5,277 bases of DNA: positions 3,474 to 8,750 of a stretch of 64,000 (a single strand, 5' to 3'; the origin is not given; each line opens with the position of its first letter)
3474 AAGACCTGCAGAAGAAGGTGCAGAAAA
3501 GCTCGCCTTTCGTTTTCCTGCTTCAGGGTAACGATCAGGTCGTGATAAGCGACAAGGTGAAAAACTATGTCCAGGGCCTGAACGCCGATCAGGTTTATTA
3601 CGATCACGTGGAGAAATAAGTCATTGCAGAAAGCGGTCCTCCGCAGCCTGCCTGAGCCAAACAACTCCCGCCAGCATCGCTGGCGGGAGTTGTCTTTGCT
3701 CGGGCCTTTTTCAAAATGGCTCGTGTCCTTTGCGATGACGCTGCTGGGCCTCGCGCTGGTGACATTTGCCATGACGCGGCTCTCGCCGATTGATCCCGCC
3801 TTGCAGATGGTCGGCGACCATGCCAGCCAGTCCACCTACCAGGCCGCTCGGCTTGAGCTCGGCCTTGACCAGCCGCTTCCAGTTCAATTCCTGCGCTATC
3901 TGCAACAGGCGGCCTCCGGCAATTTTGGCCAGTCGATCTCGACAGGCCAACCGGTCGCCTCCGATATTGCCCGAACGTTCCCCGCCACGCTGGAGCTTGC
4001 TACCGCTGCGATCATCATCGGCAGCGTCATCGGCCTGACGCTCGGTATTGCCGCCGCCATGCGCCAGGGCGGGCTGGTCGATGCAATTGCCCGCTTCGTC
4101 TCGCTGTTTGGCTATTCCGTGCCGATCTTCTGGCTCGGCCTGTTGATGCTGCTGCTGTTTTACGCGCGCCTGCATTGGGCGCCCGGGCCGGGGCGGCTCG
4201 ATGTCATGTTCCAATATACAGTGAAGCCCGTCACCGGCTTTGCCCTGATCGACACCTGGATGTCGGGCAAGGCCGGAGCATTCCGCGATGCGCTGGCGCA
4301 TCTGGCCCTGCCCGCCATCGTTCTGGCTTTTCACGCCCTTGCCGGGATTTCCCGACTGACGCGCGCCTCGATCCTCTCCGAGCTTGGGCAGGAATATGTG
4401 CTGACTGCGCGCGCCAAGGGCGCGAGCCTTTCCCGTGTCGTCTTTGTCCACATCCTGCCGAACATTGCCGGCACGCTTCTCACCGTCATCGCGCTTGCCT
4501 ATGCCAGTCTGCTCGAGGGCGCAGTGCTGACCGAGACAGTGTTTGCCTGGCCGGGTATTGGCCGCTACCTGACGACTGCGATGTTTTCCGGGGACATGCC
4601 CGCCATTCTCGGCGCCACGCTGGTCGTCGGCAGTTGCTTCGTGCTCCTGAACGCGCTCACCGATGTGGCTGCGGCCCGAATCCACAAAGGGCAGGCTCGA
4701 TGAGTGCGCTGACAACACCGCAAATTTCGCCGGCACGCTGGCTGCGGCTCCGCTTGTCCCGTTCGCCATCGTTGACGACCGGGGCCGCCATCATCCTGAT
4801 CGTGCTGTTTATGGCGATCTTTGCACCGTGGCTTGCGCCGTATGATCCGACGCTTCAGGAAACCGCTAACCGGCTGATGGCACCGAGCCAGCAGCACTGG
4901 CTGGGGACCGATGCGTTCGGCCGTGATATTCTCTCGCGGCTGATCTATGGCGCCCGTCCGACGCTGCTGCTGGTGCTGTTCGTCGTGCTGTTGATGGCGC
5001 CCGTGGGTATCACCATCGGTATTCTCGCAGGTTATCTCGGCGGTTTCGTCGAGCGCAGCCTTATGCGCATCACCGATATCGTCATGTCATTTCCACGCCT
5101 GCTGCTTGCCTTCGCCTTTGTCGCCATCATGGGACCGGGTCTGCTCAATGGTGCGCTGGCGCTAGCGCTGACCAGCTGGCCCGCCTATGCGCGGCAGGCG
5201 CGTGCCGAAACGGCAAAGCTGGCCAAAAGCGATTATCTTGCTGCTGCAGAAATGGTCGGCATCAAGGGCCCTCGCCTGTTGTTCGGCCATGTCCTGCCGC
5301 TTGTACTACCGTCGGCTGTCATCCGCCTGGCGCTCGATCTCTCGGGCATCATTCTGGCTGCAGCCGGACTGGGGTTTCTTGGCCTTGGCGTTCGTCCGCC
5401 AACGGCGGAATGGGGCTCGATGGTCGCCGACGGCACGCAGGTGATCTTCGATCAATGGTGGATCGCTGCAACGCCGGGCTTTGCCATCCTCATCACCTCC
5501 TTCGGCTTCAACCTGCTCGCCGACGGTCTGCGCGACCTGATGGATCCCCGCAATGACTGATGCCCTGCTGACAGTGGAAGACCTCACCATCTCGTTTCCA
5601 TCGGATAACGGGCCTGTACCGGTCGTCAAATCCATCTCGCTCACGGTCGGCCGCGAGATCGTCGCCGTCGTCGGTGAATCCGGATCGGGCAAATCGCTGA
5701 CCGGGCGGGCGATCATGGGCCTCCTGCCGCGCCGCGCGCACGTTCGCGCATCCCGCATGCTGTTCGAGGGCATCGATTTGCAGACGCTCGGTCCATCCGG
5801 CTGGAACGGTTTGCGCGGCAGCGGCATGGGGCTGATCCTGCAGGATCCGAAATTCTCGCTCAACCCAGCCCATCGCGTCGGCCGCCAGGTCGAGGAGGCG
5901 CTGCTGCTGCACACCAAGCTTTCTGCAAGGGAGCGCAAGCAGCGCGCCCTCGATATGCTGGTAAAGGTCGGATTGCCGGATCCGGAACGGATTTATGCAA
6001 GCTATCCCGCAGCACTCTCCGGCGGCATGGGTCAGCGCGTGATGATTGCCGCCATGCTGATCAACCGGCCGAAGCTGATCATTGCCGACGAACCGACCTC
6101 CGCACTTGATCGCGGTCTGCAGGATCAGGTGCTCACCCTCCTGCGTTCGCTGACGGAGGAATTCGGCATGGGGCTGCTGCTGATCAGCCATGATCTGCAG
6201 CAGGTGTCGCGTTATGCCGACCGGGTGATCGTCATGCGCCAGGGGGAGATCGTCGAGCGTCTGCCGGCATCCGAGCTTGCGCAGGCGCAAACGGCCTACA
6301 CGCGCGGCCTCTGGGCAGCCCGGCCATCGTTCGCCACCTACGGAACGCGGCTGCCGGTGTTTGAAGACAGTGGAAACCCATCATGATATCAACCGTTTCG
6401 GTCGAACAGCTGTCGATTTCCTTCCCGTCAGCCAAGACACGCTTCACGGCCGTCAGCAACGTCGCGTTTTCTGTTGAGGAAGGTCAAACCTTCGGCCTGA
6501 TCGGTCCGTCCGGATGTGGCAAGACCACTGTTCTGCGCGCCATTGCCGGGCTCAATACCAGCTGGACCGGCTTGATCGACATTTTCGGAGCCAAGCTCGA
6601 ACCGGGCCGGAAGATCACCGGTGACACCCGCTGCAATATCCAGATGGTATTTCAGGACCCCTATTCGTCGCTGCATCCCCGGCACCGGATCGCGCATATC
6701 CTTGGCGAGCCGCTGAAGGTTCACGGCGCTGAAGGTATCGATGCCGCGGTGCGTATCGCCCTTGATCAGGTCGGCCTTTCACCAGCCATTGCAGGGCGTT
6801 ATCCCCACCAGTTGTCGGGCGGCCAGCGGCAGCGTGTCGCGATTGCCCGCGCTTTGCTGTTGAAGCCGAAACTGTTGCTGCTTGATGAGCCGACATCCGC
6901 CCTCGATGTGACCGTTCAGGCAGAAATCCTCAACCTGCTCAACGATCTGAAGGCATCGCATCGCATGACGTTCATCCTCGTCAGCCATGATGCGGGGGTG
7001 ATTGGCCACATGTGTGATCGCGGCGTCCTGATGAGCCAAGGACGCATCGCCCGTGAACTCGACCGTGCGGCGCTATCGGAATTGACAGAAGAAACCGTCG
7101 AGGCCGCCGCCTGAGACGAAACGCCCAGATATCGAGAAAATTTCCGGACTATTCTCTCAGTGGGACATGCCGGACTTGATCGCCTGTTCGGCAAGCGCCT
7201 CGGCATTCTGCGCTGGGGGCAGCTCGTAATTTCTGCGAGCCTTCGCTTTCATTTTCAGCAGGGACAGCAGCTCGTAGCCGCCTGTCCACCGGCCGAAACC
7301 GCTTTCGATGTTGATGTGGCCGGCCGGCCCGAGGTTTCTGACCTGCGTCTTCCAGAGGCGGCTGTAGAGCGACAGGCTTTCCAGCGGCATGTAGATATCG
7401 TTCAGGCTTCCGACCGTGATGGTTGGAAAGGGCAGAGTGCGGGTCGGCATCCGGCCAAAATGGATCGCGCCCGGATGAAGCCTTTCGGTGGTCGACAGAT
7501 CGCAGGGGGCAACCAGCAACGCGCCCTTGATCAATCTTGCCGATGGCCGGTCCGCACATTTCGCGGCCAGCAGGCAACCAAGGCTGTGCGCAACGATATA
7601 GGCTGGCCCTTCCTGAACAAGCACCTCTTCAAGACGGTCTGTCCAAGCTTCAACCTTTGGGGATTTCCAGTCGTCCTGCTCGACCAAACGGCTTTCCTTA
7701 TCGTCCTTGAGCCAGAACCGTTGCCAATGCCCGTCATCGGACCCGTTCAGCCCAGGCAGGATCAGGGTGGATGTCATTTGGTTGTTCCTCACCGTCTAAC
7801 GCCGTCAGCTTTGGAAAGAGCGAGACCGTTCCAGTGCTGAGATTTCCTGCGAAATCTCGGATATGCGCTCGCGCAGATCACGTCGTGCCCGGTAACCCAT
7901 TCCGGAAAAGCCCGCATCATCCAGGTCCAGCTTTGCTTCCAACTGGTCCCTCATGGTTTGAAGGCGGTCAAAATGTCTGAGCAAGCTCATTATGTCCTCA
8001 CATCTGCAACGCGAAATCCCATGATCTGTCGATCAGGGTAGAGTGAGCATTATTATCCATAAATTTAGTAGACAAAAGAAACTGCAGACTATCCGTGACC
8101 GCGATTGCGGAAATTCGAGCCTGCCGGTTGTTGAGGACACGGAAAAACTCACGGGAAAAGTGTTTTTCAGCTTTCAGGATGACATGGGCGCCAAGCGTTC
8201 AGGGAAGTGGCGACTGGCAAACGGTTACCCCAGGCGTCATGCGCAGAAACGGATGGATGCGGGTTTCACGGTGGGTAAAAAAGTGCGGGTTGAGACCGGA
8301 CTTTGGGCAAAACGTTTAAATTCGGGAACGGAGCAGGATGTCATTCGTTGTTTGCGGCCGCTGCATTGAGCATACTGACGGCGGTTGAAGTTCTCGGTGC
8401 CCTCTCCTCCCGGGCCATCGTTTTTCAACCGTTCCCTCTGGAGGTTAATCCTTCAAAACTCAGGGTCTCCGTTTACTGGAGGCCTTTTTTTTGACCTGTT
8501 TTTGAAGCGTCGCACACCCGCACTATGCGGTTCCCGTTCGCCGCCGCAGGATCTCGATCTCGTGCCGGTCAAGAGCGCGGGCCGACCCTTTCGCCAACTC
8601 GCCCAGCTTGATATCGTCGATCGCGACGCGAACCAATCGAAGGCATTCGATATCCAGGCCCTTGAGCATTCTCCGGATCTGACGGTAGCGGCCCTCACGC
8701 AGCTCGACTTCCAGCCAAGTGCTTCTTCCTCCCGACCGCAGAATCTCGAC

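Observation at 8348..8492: Unannotated AbcR/alpha-r15-like small RNA with promoter, two seed motifs and terminator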

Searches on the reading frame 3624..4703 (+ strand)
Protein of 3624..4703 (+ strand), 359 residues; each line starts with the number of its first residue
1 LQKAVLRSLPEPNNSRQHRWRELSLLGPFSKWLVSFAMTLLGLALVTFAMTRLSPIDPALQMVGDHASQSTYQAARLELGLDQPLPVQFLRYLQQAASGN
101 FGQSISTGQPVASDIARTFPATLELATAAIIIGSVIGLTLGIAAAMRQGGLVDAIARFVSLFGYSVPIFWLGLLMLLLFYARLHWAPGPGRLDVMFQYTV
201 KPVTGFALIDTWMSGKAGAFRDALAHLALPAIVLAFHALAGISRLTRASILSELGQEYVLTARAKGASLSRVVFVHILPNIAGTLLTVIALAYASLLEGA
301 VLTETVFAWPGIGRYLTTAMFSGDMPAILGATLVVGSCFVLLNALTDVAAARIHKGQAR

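Call 32: search_protein_families(library=pfam, proteins=[window:3624-4703:+], max_evalue=0.01)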
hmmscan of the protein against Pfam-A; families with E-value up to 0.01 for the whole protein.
window:3624-4703:+ (359 aa): 2 families
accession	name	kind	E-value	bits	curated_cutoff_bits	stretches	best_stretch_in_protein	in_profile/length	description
PF00528.27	BPD_transp_1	-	8.8e-37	127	26.4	1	137-355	1-180/184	Binding-protein-dependent transport system inner membrane component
PF19300.4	BPD_transp_1_N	-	4.4e-11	43.4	23.8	1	34-126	10-114/114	Binding-prot-dependent transport system membrane comp, N-term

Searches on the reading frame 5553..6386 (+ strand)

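Call 32: search_protein_families(library=pfam, proteins=[window:5553-6386:+], max_evalue=0.01)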
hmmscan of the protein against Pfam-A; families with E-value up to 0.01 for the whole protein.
window:5553-6386:+ (277 aa): 3 families
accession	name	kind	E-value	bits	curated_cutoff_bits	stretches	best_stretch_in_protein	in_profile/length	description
PF00005.33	ABC_tran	-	2.1e-21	77.4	25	1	27-183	3-137/137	ABC transporter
PF13401.12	AAA_22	-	3.5e-05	24.6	27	1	33-211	4-121/130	AAA domain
PF02463.25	SMC_N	-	0.00011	22.1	40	0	27-68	17-60/220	RecF/RecN/SMC N terminal domain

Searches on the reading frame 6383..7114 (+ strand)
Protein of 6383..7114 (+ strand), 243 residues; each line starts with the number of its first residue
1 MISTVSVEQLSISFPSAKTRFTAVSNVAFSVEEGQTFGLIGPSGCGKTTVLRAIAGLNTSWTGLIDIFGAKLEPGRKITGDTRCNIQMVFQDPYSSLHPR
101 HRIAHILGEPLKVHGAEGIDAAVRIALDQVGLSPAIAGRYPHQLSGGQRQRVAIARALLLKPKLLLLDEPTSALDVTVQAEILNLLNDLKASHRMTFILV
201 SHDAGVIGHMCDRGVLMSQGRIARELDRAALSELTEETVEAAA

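Call 32: search_protein_families(library=pfam, proteins=[window:6383-7114:+], max_evalue=0.01)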
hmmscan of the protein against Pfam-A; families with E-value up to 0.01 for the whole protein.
window:6383-7114:+ (243 aa): 9 families
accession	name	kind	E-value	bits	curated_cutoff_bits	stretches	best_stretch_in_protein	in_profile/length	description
PF00005.33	ABC_tran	-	2.6e-32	112.7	25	1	25-172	2-137/137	ABC transporter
PF13304.12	AAA_21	-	1.4e-13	52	27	2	139-207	233-303/304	AAA domain, putative AbiEii toxin, Type IV TA system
PF02463.25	SMC_N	-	3.5e-07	30.3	40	1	33-212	24-206/220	RecF/RecN/SMC N terminal domain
PF13401.12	AAA_22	-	5.1e-06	27.3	27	1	39-200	10-121/130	AAA domain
PF00004.35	AAA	-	2e-05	25.5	21.2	1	39-92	3-52/131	ATPase family associated with various cellular activities (AAA)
PF13191.12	AAA_16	-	0.0034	18.4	32.6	1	37-192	27-162/167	AAA ATPase domain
PF13521.12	AAA_28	-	0.0041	17.8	27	1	39-61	4-27/164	AAA domain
PF13245.12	AAA_19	-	0.0072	16.9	25.1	0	34-57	11-34/134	AAA domain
PF00006.31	ATP-synt_ab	-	0.009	16.1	29.5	0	26-57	6-37/213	ATP synthase alpha/beta family, nucleotide-binding domain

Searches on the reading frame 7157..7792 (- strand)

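Call 32: search_protein_families(library=pfam, proteins=[window:7157-7792:-], max_evalue=0.01)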
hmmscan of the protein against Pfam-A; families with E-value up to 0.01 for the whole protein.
window:7157-7792:- (211 aa): 3 families
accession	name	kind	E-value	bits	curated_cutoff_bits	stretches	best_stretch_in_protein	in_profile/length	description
PF06821.19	Ser_hydrolase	-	3.4e-49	167.5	22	1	9-177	1-171/172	Serine hydrolase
PF12697.13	Abhydrolase_6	-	7.4e-06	27.2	26.3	1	12-157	35-150/217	Alpha/beta hydrolase family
PF00561.26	Abhydrolase_1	-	0.00015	22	25.8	0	12-123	35-132/245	alpha/beta hydrolase fold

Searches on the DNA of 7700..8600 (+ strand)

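Call 10: search_dna_similar(query=window:7990-8525:+, collection=plasmids, mode=distant, max_rows=40)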
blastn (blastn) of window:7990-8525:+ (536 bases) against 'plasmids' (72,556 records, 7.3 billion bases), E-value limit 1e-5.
Records with a match: 1; places in all: 1; records where one place covers at least 80% of the query: 1.
Best place of each record, by identity: 60-80% 1.
By first word of the organism name: Pararhizobium 1.
By predicted mobility (MOB-suite, as given by PLSDB): non-mobilizable 1.
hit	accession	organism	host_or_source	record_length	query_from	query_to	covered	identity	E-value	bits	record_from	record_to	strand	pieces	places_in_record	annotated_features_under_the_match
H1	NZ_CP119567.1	Pararhizobium qamdonense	cell culture,soil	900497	3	503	93%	74.0%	6e-76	292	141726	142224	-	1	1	hypothetical protein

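Call 11: get_annotated_region(hit=H1, flank=5000)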
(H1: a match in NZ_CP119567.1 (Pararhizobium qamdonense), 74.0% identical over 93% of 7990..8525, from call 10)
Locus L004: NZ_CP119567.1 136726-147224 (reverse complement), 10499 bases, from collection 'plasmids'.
description: Pararhizobium qamdonense strain T808 plasmid p2, complete sequence
organism: Pararhizobium qamdonense (NCBI taxid 3031126)
taxonomy: Bacteria; Pseudomonadota; Alphaproteobacteria; Hyphomicrobiales; Rhizobiaceae; Pararhizobium; Pararhizobium qamdonense
host: -; source: cell culture,soil; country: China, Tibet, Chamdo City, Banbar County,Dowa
typing (MOB-suite, as given by PLSDB): non-mobilizable
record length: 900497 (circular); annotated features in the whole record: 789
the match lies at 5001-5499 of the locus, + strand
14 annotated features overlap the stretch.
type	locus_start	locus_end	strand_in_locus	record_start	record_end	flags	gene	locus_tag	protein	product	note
CDS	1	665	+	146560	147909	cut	-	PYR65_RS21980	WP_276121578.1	copper oxidase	-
CDS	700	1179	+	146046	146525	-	-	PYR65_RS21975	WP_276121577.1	plastocyanin/azurin family copper-binding protein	-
CDS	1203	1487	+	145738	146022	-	-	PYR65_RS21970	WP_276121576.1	copper-binding protein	-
CDS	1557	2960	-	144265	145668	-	-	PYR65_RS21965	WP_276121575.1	DUF4360 domain-containing protein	-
CDS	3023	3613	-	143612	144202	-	-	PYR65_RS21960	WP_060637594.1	DUF4360 domain-containing protein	-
CDS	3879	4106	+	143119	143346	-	-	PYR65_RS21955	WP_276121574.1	hypothetical protein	-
CDS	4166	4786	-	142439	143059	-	-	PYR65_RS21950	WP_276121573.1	alpha/beta fold hydrolase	-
CDS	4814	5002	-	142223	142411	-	-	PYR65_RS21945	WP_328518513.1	hypothetical protein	-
CDS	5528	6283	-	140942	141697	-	-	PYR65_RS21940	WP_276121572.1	pseudouridine synthase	-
CDS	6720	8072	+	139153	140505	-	-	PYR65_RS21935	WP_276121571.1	glutamine synthetase family protein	GO:0006542 - glutamine biosynthetic process [Evidence IEA]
CDS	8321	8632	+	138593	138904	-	-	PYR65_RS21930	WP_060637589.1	hypothetical protein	-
CDS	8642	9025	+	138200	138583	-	-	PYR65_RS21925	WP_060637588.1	hypothetical protein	-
CDS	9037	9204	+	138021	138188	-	-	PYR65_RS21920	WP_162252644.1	hypothetical protein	-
CDS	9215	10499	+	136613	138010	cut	-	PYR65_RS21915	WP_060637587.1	amino acid permease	GO:0055085 - transmembrane transport [Evidence IEA]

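Call 30: search_rna_families(source=window, start=7700, end=8600, threshold=evalue, max_evalue=1)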
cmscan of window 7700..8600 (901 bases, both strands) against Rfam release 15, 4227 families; matches with E-value up to 1: 2.
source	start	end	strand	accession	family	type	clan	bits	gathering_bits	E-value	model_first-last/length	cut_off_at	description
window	8383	8491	+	RF02345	ar15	Gene; sRNA;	CL00108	51.5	40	2e-09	1-112/112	no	Alphaproteobacterial ar15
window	8392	8494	-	RF00516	ylbH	Cis-reg; leader;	-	17.8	50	0.33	1-122/122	no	ylbH leader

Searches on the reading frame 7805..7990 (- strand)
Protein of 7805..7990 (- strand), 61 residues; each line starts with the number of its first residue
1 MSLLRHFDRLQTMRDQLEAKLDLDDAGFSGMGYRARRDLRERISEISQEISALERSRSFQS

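Call 32: search_protein_families(library=pfam, proteins=[window:7805-7990:-], max_evalue=0.01)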
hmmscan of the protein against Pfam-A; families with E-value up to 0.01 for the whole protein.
window:7805-7990:- (61 aa): 1 family
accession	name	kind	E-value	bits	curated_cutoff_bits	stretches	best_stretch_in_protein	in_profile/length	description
PF16360.10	GTP-bdg_M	-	0.005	17.8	29.5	1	26-60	37-75/79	GTP-binding GTPase Middle Region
